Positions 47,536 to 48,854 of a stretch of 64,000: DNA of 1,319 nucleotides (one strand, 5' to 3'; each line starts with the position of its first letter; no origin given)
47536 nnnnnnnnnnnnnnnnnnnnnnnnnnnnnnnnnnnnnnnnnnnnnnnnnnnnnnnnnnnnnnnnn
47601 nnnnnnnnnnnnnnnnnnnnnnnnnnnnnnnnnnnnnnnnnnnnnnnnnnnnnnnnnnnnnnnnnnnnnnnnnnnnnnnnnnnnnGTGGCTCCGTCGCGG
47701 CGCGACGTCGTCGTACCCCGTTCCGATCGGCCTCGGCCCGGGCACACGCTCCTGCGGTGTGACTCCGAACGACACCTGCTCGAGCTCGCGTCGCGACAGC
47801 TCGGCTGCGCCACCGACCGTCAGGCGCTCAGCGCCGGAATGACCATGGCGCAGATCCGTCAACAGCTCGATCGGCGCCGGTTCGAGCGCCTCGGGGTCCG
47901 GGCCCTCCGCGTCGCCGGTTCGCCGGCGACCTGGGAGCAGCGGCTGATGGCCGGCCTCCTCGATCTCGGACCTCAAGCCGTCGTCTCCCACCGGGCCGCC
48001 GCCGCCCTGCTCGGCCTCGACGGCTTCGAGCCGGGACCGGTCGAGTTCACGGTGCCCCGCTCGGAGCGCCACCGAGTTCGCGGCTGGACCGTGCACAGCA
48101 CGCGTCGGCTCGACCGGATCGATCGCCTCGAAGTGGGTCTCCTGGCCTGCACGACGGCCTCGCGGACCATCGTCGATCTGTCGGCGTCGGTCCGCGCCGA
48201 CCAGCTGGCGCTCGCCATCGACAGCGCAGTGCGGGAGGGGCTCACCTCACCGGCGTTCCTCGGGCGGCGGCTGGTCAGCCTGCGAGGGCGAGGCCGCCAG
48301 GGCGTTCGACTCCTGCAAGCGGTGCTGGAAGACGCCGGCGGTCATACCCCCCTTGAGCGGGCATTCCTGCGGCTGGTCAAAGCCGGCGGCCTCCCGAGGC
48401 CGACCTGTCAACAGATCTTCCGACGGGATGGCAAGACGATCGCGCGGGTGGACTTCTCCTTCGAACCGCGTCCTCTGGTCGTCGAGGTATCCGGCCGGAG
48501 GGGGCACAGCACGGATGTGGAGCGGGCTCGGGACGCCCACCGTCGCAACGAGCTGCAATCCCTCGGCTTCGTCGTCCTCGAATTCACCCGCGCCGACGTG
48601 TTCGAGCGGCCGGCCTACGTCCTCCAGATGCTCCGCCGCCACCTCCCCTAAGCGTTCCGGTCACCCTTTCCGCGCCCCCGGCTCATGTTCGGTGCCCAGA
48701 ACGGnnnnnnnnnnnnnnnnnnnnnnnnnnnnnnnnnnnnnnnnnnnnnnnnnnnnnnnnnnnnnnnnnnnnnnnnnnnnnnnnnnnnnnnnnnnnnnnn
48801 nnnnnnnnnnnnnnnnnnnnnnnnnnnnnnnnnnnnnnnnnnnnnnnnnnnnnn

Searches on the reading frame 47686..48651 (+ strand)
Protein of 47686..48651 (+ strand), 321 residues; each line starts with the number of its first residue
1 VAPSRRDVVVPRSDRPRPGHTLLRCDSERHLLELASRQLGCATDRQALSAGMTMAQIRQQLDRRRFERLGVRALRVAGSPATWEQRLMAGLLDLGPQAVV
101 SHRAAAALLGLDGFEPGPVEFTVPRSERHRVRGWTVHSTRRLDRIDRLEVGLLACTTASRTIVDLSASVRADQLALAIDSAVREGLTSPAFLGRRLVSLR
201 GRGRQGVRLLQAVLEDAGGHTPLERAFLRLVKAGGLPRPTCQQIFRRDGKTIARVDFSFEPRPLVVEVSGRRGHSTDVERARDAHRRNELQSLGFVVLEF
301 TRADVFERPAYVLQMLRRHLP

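Call 62: search_protein_families(library=pfam, proteins=[window:47686-48651:+], max_evalue=0.01)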
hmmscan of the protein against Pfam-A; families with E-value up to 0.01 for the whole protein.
window:47686-48651:+ (321 aa): 2 families
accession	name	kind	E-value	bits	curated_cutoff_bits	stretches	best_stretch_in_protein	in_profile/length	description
PF04480.18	DUF559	-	2.7e-06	27.6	20.6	1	255-318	46-106/109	Protein of unknown function (DUF559)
PF18741.7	MTES_1575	-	2.6e-05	24.7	38.2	1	263-320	39-96/96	REase_MTES_1575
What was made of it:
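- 47686..48651 (+): Gene for the AbiEi-like (wHTH plus AbiEi C-terminal domain) / DUF559 Vsr-like nuclease fusion protein. Pfam DUF559 (call 62).
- On Vsr-like/DUF559 PD-(D/E)xK nuclease (for the bracketed gene): Pfam DUF559 at 27.6 bits against a cut-off of 20.6 (call 62).
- Closest known: I-Bth0305I-type. Same: Pfam matches DUF559 and MTES_1575 (call 62).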

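Call 63: find_homologous_proteins(query=window:47686-48651:+, max_evalue=0.00001)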
Query window:47686-48651:+ (321 aa): 639 proteins with E <= 0.00001 among 8000 candidates; the best 120 are listed.
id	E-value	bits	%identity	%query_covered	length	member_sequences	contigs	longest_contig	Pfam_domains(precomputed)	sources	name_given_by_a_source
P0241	4.4e-167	573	100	83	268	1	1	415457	PF04480.19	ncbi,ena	-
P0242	4.0e-118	412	71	87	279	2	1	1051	PF04480.19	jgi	jgi:very-short-patch-repair endonuclease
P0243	7.0e-117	408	72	84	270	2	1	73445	PF04480.19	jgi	jgi:very-short-patch-repair endonuclease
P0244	3.4e-116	406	66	93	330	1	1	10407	PF13338.13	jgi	jgi:very-short-patch-repair endonuclease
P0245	3.5e-115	403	71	86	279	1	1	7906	PF04480.19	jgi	jgi:very-short-patch-repair endonuclease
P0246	4.3e-115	402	65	92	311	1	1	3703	-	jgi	jgi:very-short-patch-repair endonuclease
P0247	1.2e-114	401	65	91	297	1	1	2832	PF04480.19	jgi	-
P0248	2.2e-112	393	64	92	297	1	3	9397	PF04480.19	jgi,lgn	jgi:very-short-patch-repair endonuclease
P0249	4.7e-112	392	63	92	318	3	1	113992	PF13338.13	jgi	jgi:very-short-patch-repair endonuclease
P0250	3.6e-109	383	64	90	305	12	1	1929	PF04480.19,PF13338.13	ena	-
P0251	1.0e-108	381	63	91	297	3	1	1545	PF04480.19,PF13338.13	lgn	-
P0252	9.1e-107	375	63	91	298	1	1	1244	-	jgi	jgi:hypothetical protein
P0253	5.9e-106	372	63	92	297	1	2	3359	PF04480.19,PF13338.13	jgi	jgi:predicted transcriptional regulator of viral defense system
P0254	6.3e-106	372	60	92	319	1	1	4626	-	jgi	jgi:very-short-patch-repair endonuclease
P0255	2.4e-105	370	60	94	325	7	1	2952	PF04480.19,PF13338.13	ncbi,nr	ncbi:MAG TPA: type IV toxin-antitoxin system AbiEi family antitoxin domain-containing protein [Acidi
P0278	3.0e-101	357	60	93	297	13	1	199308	PF04480.19,PF13338.13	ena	-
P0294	7.9e-93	329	68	73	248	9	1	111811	PF04480.19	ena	-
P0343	1.2e-71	260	51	93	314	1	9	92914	PF04480.19,PF13338.13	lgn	-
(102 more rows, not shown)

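Call 64: find_encoding_contigs(protein=P0243, flank=10000, max_places=3)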
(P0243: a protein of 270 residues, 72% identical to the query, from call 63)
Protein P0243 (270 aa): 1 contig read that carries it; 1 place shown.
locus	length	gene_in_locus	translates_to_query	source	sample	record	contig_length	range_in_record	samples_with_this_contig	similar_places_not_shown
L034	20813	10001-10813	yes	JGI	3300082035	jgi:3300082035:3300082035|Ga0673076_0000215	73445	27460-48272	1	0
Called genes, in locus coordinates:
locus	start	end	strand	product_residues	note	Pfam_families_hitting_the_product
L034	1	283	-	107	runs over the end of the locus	PF22482:AsnC_trans_reg_3 (weak), PF01037:AsnC_trans_reg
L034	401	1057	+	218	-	PF03713:DUF305, PF13628:DUF4142 (weak)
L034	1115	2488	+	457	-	PF04228:Zn_peptidase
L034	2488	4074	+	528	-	PF02541:Ppx-GppA, PF21447:Ppx-GppA_III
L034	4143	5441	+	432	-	PF03583:LIP, PF00326:Peptidase_S9 (faint), PF00561:Abhydrolase_1 (faint), PF12146:Hydrolase_4 (weak)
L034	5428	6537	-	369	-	PF01471:PG_binding_1, PF03734:YkuD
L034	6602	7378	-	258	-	PF00535:Glycos_transf_2, PF13641:Glyco_tranf_2_3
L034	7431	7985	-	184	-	PF13489:Methyltransf_23, PF08241:Methyltransf_11, PF08242:Methyltransf_12, PF13649:Methyltransf_25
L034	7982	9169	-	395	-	PF00535:Glycos_transf_2, PF26629:GT2_TM_C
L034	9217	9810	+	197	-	-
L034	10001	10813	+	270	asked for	PF04480:DUF559 (weak)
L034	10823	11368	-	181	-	PF00075:RNase_H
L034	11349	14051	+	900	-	PF28598:PDH_E1_N, PF00456:Transketolase_N, PF17831:PDH_E1_M, PF22613:Transketolase_C_1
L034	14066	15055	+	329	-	PF01370:Epimerase, PF04321:RmlD_sub_bind (weak), PF16363:GDP_Man_Dehyd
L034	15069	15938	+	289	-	PF05050:Methyltransf_21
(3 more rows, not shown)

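Call 65: find_encoding_contigs(protein=P0294, flank=10000, max_places=3)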
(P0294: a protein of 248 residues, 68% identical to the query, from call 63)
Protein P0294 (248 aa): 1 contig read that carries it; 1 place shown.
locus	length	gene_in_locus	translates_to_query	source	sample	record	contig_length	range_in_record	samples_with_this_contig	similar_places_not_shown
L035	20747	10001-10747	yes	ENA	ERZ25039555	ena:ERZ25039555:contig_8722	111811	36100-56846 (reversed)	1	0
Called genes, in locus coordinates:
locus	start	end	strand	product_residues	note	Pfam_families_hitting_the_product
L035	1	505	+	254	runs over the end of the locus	PF02585:PIG-L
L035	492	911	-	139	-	-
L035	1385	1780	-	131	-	-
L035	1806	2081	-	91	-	PF00216:Bac_DNA_binding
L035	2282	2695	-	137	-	PF11969:DcpS_C, PF01230:HIT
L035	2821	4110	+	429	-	PF13638:PIN_4, PF02562:PhoH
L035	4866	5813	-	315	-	PF19187:HTH_PafC, PF13280:WYL, PF25583:WCX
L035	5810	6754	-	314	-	PF13280:WYL, PF25583:WCX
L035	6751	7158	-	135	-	PF02310:B12-binding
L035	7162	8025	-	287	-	PF02737:3HCDH_N, PF00725:3HCDH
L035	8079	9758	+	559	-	PF16655:PhoD_N, PF09423:PhoD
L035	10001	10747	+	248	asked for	PF04480:DUF559 (weak)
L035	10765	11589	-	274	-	PF01061:ABC2_membrane, PF12698:ABC2_membrane_3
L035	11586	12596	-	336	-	PF00005:ABC_tran, PF13304:AAA_21 (weak), PF13732:DrrA1-3_C (weak)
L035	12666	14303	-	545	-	PF01642:MM_CoA_mutase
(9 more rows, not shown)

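Call 77: find_encoding_contigs(protein=P0278, flank=10000, max_places=4)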
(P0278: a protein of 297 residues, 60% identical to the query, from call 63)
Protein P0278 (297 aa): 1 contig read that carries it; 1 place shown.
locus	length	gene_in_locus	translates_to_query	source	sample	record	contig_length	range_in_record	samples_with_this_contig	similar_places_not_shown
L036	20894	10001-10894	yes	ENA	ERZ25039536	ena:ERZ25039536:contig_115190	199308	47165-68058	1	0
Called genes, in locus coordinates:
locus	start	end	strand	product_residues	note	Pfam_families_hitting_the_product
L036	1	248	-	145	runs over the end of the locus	PF00571:CBS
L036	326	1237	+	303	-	PF00892:EamA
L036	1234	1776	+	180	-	PF14230:DUF4333 (faint)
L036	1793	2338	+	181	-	PF00293:NUDIX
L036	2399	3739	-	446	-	PF13458:Peripla_BP_6, PF01094:ANF_receptor (weak)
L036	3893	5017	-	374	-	PF02653:BPD_transp_2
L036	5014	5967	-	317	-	PF02653:BPD_transp_2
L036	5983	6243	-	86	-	-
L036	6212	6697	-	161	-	PF00005:ABC_tran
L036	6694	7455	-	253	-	PF00005:ABC_tran, PF13304:AAA_21 (faint), PF12399:BCA_ABC_TP_C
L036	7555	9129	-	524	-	PF00128:Alpha-amylase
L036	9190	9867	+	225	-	PF03713:DUF305, PF13628:DUF4142 (weak)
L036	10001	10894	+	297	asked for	PF13338:AbiEi_4 (weak), PF04480:DUF559 (weak)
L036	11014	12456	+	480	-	PF04228:Zn_peptidase (weak)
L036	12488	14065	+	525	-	PF02541:Ppx-GppA, PF21447:Ppx-GppA_III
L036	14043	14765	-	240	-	PF00561:Abhydrolase_1, PF12697:Abhydrolase_6, PF12146:Hydrolase_4 (faint)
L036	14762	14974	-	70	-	-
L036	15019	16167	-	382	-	PF01471:PG_binding_1, PF03734:YkuD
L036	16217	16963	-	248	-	PF00535:Glycos_transf_2, PF13641:Glyco_tranf_2_3 (weak)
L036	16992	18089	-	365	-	PF01266:DAO, PF13450:NAD_binding_8 (weak)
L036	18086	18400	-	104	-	-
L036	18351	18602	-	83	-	-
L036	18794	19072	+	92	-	-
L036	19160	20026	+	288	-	-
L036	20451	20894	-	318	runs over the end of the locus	PF02463:SMC_N (weak), PF13476:AAA_23, PF13514:AAA_27 (weak), PF13555:AAA_29 (weak)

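Call 78: find_encoding_contigs(protein=P0343, flank=4000, max_places=9)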
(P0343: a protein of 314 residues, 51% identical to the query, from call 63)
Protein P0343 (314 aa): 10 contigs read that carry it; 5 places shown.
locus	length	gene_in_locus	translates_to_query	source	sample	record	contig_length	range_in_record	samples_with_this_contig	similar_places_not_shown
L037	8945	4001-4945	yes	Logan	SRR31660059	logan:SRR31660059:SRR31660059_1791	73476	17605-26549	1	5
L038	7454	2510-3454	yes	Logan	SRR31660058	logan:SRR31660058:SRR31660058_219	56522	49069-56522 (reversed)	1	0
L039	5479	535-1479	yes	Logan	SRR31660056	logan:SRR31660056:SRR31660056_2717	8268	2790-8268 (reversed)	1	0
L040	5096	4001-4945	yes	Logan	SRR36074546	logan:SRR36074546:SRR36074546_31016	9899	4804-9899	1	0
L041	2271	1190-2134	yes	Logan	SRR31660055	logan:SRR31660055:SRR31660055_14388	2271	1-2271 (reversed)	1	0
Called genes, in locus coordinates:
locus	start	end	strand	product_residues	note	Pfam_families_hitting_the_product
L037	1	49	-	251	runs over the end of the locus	PF07987:DUF1775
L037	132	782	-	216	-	PF13490:zf-HC2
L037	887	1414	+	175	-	PF04542:Sigma70_r2, PF08281:Sigma70_r4_2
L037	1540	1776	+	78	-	-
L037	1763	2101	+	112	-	PF02452:PemK_toxin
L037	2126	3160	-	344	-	-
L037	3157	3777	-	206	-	PF04542:Sigma70_r2, PF07638:Sigma70_ECF (faint), PF08281:Sigma70_r4_2, PF04545:Sigma70_r4, PF13936:HTH_38 (weak), PF13384:HTH_23 (weak)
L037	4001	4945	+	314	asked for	PF13338:AbiEi_4, PF04480:DUF559 (weak)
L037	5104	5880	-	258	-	PF01590:GAF, PF13185:GAF_2, PF00512:HisKA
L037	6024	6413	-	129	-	PF00903:Glyoxalase, PF22677:Ble-like_N, PF18029:Glyoxalase_6 (weak)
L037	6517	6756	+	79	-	-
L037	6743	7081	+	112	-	PF02452:PemK_toxin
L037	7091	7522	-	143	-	PF08327:AHSA1, PF10604:Polyketide_cyc2 (weak)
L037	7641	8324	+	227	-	-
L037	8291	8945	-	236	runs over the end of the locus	PF00805:Pentapeptide (weak), PF12867:DinB_2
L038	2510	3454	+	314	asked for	PF13338:AbiEi_4, PF04480:DUF559 (weak)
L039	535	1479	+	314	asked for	PF13338:AbiEi_4, PF04480:DUF559 (weak)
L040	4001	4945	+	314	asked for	PF13338:AbiEi_4, PF04480:DUF559 (weak)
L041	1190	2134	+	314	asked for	PF13338:AbiEi_4, PF04480:DUF559 (weak)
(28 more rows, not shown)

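Call 86: search_solved_structures(query=window:47686-48651:+, max_evalue=1)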
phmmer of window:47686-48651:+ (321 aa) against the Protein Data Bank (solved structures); distinct sequences matched with E-value up to 1: 0.

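Call 87: search_protein_families(library=ncbifam, proteins=[window:47686-48651:+, L037:4001-4945:+, L036:10001-10894:+], max_evalue=0.01)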
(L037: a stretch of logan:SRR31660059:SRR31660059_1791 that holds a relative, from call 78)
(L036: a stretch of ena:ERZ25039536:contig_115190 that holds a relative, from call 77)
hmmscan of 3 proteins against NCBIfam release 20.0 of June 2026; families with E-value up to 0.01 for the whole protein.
window:47686-48651:+ (321 aa): 0 families

L037:4001-4945:+ (314 aa): 0 families

L036:10001-10894:+ (297 aa): 0 families
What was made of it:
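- Tried and rejected: There is no PDB match by sequence (call 86) and no NCBIfam match (call 87).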

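Call 88: search_protein_families(library=padloc, proteins=[window:47686-48651:+, L037:4001-4945:+, L036:10001-10894:+], max_evalue=0.01)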
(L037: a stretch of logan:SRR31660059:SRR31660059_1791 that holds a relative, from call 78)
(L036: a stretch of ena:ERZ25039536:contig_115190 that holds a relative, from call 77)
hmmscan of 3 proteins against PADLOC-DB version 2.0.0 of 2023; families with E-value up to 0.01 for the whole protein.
window:47686-48651:+ (321 aa): 9 families
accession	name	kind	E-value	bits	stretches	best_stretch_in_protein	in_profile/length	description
PDLC02249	AbiEi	-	1.2e-30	104.6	1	27-194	4-171/184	AbiEi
PDLC02228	AbiEi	-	3.3e-27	93.2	1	26-204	25-196/216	AbiEi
PDLC02231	AbiEi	-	2e-18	65.2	1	29-220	8-212/280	AbiEi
PDLC02260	AbiEi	-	2.1e-17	61.2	1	28-140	4-116/131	AbiEi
PDLC02259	AbiEi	-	1.4e-09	35.7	1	43-198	3-169/191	AbiEi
PDLC02256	AbiEi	-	1.3e-07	29.8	1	39-188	14-161/174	AbiEi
PDLC02225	AbiEi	-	2.1e-05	22.4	1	27-132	6-105/198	AbiEi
PDLC02244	AbiEi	-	2.2e-05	21.9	1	36-172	15-162/292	AbiEi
PDLC02239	AbiEi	-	0.0062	14.3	0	43-129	13-98/195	AbiEi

L037:4001-4945:+ (314 aa): 8 families
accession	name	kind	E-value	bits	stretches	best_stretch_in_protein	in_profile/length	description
PDLC02228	AbiEi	-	1.1e-26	91.5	1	15-186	29-191/216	AbiEi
PDLC02249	AbiEi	-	2.3e-23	80.9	1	15-185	7-175/184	AbiEi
PDLC02231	AbiEi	-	5.6e-22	76.8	1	16-213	10-218/280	AbiEi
PDLC02260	AbiEi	-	4.9e-10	37.3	1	16-126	7-116/131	AbiEi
PDLC02259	AbiEi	-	1.9e-08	32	1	26-170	1-154/191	AbiEi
PDLC02244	AbiEi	-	4.5e-08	30.8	1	22-178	16-183/292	AbiEi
PDLC02256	AbiEi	-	8.9e-05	20.5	1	25-170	15-156/174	AbiEi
PDLC02225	AbiEi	-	0.00018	19.3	1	16-176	10-171/198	AbiEi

L036:10001-10894:+ (297 aa): 9 families
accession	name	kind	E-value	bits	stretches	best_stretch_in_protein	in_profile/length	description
PDLC02249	AbiEi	-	1.6e-27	94.5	1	7-170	8-171/184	AbiEi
PDLC02228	AbiEi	-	3.6e-27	93.1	1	6-177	29-193/216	AbiEi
PDLC02231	AbiEi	-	2.9e-20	71.2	1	6-196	9-212/280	AbiEi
PDLC02260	AbiEi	-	1.2e-14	52.3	1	7-115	7-115/131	AbiEi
PDLC02244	AbiEi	-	5e-13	47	1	6-164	9-180/292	AbiEi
PDLC02259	AbiEi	-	8.9e-09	33.1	1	19-150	3-144/191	AbiEi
PDLC02225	AbiEi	-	3.4e-08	31.5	1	4-154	7-157/198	AbiEi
PDLC02239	AbiEi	-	2.5e-05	22.1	1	18-104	12-97/195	AbiEi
PDLC02256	AbiEi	-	9.4e-05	20.4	1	11-165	10-162/174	AbiEi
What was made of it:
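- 47686..48651 (+): PADLOC AbiEi E=1e-30, residues 27-194 (call 88).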

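Call 105: predict_structure(alignment_id=A2)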
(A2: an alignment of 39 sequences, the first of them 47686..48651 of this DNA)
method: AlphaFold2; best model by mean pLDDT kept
length: 321 residues; sequences in the alignment: 39
mean_pLDDT: 89.7   pTM: 0.77
mean pLDDT of the five models: 89.7, 89.7, 89.1, 87.8, 86.7
residues with pLDDT >= 90: 240; 70-90: 46; 50-70: 28; < 50: 7
segments of 3 or more residues with pLDDT < 50: none
pLDDT, mean of each block of 10 residues (from residue 1): 56 51 74 98 98 97 97 97 98 97 98 97 92 92 95 98 94 93 92 85 72 80 91 95 92 94 93 74 92 96 96 97 90
secondary structure, 60 per line:
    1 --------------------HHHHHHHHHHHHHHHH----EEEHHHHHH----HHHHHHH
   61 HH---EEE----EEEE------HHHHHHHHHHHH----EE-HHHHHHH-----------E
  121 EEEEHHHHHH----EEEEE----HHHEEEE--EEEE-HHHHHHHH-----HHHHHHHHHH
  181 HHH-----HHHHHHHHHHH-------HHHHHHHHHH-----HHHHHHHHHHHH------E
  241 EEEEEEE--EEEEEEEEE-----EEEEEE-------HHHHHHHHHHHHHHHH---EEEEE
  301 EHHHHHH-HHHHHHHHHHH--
elements in order: H21-36 E41-43 H44-49 H54-62 E66-68 E73-76 H83-94 H102-108 E120-124 H125-130 E135-139 E147-150 E153-156 H158-165 H171-183 H189-199 H207-216 H222-233 E240-247 E250-258 E264-269 H277-292 E296-301 H302-307 H309-319

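Call 107: fold_search(model_id=the predicted structure, library=pdb)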
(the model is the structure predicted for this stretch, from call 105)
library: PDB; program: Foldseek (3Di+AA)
matches with E <= 10: 247; with E <= 0.001: 4
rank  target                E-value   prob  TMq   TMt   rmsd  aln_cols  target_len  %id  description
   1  6y8q_A                2.4e-05  1.00  0.41  0.61   4.9       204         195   13  AbiEi antitoxin from Streptococcus agalactiae (released 2020-12-16)
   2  6y8q_D                7.0e-05  1.00  0.41  0.64   4.8       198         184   13  AbiEi antitoxin from Streptococcus agalactiae (released 2020-12-16)
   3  3r3p_B                5.9e-04  1.00  0.25  0.76   3.5       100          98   20  Homing Endonuclease I-Bth0305I Catalytic Domain (released 2011-10-05)
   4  3r3p_A                7.8e-04  1.00  0.26  0.75   3.6       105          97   19  Homing Endonuclease I-Bth0305I Catalytic Domain (released 2011-10-05)
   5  9i05_Xg               9.8e-03  0.99  0.26  0.18  15.5       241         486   15  Cryo-EM structure of the large subunit of the mitochondrial ribosome from Toxoplasma gondii (released 2025-06-11)
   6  9g6k_L9               1.5e-02  0.98  0.26  0.18  16.2       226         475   13  LSU structure derived from the LSU sample of the mitoribosome from T. gondii. (released 2024-12-11)
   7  3hrl                  4.6e-02  1.00  0.23  0.70   3.7       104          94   24  Crystal structure of a putative endonuclease-like protein (ngo0050) from neisseria gonorrhoeae (released 2009-06-30)
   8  9i05_Xv               6.5e-02  0.94  0.24  0.20  13.5       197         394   12  Cryo-EM structure of the large subunit of the mitochondrial ribosome from Toxoplasma gondii (released 2025-06-11)
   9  9i05_Xr               7.7e-02  0.87  0.24  0.18  14.4       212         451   14  Cryo-EM structure of the large subunit of the mitochondrial ribosome from Toxoplasma gondii (released 2025-06-11)
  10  9i05_Xi               1.2e-01  0.72  0.23  0.17  15.7       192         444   13  Cryo-EM structure of the large subunit of the mitochondrial ribosome from Toxoplasma gondii (released 2025-06-11)
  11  3fov                  1.8e-01  0.66  0.16  0.37   5.3        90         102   17  Crystal structure of protein RPA0323 of unknown function from Rhodopseudomonas palustris (released 2009-01-13)
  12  4wqk                  1.9e-01  0.75  0.23  0.38   5.4       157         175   10  Crystal structure of aminoglycoside nucleotidylyltransferase ANT(2")-Ia, apo form (released 2014-11-12)
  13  9g6k_Li               2.2e-01  0.57  0.24  0.17  16.3       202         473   16  LSU structure derived from the LSU sample of the mitoribosome from T. gondii. (released 2024-12-11)
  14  5cfu                  2.4e-01  0.72  0.23  0.39   5.3       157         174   10  Crystal Structure of ANT(2")-Ia in complex with adenylyl-2"-tobramycin (released 2016-07-20)
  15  5cfs                  2.4e-01  0.63  0.23  0.36   5.8       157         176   10  Crystal Structure of ANT(2")-Ia in complex with AMPCPP and tobramycin (released 2016-03-16)
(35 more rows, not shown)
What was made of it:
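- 47686..48651 (+): AlphaFold pLDDT 89.7; best structural matches are AbiEi 6Y8Q and the I-Bth0305I nuclease domain 3R3P (calls 105, 107).
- On REP/REPIN-RAYT: Pfam, PADLOC and fold search give AbiEi plus DUF559/Vsr-like (calls 62, 88, 107).
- On Vsr-like/DUF559 PD-(D/E)xK nuclease (for the bracketed gene): Foldseek matches 3R3P and 3HRL (call 107).
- Closest known: AbiEi operators of type IV AbiE toxin-antitoxin systems. Same: The protein here has the full AbiEi fold (call 107).
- Closest known: I-Bth0305I-type. Same: The C-terminal ~100 residues superpose on the I-Bth0305I catalytic domain (TM 0.76) and on 3HRL (call 107).
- The protein is AbiEi plus a nuclease (calls 62, 88, 105, 107).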

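Call 116: find_related_loci(query=A2, collection=viral_contigs, flank=3000)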
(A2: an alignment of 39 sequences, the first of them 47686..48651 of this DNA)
Query A2 (321 aa) in viral_contigs; peptide patterns used: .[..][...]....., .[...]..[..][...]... (x = any residue, [..] = any of these).
60 stretches matched a pattern, but none encodes a relative of the query by tblastn (E <= 1e-3).

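Call 117: search_dna_similar(query=window:47686-48651:+, collection=plasmids, mode=protein, max_evalue=1e-8, max_rows=25)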
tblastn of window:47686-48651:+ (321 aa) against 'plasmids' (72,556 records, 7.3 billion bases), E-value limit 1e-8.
No match.
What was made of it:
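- Tried and rejected: No relatives of the protein were found in viral contigs (call 116) or in PLSDB plasmids (call 117).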

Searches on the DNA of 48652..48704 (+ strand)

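Call 113: build_rna_model(alignment_id=A4, structure=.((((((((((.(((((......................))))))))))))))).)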
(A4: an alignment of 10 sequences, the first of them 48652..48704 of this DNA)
Model R2 built from alignment A4 (10 sequences, 55 columns); structure: as given.
model positions 53; base pairs 15; branch points 0; effective number of sequences 10; information 0.892 bits per position. Calibrated on 0.2 Mb of random sequence (short: E-values are rough).
structure used (alignment columns):
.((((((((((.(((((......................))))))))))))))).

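Call 114: search_with_rna_model(model_id=R2, source=window, filters=off, max_evalue=1, show_alignments=0)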
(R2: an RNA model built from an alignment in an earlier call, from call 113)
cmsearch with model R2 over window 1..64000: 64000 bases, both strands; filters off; matches with E-value up to 1: 22.
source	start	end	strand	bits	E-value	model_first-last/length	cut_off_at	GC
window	48652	48704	+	53.1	2e-10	1-53/53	no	0.7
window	47614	47665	+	52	3.8e-10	1-53/53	no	0.63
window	47614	47668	-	39.4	3.4e-07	1-53/53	no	0.65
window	3002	3054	-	39.2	3.7e-07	1-53/53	no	0.62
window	48652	48704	-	33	1.1e-05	1-53/53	no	0.7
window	3002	3054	+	32.3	1.6e-05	1-53/53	no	0.62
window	8972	9025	-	28.9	9.9e-05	1-53/53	no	0.63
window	8972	9025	+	28.3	0.00014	1-53/53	no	0.63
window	33697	33750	-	21.7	0.0049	1-53/53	no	0.67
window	33697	33750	+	19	0.022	1-53/53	no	0.67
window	24424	24456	+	16.5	0.086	1-53/53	no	0.79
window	33428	33461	+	15.7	0.13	1-53/53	no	0.85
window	24424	24456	-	15.6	0.13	1-53/53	no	0.79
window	22239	22290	-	14.5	0.25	1-53/53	no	0.73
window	43258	43289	+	13.6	0.4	1-53/53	no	0.81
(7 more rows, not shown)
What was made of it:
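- It still ranks W5, W1 and W2 as the best non-training hits (39.2, 28.9 and 21.7 bits), with background at <=16.5 bits (call 114).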

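Call 115: search_with_rna_model(model_id=R2, sources=[L003, L023, L024, L025, L017, L002, L006, L008, L009, L013, L019, L001, L004, L005, L007, L010, L011, L012, L014, L015, L016, L018, L020, L021, L022], max_evalue=1)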
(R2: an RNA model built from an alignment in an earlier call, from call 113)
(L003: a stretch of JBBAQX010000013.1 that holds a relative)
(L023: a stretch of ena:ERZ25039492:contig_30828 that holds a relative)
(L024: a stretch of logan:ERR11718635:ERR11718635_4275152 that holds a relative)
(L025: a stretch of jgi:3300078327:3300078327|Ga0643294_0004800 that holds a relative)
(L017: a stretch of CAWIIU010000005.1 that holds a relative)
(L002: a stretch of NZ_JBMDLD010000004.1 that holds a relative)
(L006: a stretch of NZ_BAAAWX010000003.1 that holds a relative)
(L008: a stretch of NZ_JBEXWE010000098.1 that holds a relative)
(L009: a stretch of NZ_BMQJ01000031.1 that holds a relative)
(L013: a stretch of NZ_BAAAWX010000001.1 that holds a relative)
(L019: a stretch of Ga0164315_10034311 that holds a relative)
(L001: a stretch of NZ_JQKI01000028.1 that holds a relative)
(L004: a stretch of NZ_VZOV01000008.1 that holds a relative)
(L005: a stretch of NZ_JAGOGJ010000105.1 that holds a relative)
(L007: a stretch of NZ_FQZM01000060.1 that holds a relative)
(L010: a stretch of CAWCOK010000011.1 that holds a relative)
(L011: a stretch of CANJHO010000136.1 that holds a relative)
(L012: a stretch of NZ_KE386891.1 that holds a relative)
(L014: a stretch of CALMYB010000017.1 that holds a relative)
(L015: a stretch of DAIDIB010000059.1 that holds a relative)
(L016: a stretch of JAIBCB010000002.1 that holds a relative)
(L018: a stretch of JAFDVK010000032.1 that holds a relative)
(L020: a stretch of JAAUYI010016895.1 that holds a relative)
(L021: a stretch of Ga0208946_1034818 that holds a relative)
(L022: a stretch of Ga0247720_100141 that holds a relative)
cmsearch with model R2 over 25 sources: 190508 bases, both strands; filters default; matches with E-value up to 1: 9.
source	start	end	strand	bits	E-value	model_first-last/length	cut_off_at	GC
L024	871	924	-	28.3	0.00043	1-53/53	no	0.61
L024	871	924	+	27.1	0.00078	1-53/53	no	0.61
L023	9822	9875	+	22.4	0.01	1-53/53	no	0.65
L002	6784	6832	-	17.4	0.16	1-53/53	no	0.84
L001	3928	3977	+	16.1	0.31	1-53/53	no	0.78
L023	3198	3243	-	14.9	0.59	1-53/53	no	0.7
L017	3382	3425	+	14.6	0.69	1-53/53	no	0.75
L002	7434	7485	+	14.4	0.79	1-53/53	no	0.85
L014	420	456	-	14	0.99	1-53/53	no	0.68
